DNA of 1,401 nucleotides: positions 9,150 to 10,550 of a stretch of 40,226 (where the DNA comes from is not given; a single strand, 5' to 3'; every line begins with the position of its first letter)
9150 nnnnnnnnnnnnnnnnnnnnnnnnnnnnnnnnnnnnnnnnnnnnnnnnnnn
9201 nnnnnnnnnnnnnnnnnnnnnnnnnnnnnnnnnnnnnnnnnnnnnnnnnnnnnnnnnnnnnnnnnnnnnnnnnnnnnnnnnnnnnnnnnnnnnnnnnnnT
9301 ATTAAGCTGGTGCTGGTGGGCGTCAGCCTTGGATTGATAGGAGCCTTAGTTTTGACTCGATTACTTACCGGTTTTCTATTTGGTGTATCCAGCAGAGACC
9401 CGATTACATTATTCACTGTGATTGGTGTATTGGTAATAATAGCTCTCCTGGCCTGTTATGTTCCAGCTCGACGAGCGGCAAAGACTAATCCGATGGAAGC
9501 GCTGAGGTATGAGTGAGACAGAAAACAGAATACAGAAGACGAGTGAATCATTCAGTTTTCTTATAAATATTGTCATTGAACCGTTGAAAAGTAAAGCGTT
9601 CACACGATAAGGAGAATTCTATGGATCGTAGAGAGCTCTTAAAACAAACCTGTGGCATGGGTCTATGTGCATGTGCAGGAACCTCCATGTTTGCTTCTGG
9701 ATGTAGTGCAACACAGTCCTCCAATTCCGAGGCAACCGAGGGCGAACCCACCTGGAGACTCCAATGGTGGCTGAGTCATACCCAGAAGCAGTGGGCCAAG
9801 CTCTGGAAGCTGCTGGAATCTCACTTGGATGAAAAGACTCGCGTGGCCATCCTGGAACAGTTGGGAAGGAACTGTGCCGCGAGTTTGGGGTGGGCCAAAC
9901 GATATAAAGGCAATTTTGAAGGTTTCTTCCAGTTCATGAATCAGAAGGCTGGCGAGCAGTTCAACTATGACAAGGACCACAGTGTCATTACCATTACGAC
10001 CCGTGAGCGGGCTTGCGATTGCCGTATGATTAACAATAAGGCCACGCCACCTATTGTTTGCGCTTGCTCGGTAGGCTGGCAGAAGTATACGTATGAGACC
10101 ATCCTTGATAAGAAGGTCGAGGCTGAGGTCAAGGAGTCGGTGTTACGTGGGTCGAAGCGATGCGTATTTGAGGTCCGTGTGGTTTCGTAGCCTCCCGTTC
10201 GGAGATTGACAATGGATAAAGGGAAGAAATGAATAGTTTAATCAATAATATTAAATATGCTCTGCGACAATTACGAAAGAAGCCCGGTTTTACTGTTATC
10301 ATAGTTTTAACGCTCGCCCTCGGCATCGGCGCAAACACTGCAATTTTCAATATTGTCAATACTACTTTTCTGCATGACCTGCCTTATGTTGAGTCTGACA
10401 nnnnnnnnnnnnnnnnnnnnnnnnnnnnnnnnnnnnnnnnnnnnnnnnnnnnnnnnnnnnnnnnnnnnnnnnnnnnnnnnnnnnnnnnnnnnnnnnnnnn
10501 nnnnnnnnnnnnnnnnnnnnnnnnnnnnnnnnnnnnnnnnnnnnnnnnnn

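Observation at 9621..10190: Tat-signal, Cys-rich small protein inserted in the middle of the permease array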

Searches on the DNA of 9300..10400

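Call 73: search_rna_families(source=window, start=9300, end=10400, threshold=evalue, max_evalue=1)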
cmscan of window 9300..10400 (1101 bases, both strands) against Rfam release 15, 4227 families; matches with E-value up to 1: 0.
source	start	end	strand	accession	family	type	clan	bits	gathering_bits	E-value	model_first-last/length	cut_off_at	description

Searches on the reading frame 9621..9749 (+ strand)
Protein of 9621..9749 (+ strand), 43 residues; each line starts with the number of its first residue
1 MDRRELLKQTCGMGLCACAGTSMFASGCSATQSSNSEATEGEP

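Call 68: search_protein_families(library=pfam, proteins=[window:9621-9749:+], max_evalue=10)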
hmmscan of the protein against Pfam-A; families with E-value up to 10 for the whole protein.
seq(43 aa): 0 families

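Call 69: search_protein_families(library=ncbifam, proteins=[window:9621-9749:+], max_evalue=10)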
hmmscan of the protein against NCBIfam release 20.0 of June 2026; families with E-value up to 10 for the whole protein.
seq(43 aa): 3 families
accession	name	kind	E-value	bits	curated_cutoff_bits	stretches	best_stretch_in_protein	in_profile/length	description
TIGR01409.1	TAT_signal_seq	domain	0.029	14.8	16.7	1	2-26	2-25/29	twin-arginine translocation signal domain-containing protein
NF038009.1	TatB_1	subfamily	0.036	14.3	100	1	1-32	14-44/70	twin-arginine translocation system-associated protein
TIGR02811.1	formate_TAT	hypoth_equivalog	0.055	13.8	48.45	1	2-40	10-45/66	formate dehydrogenase region TAT target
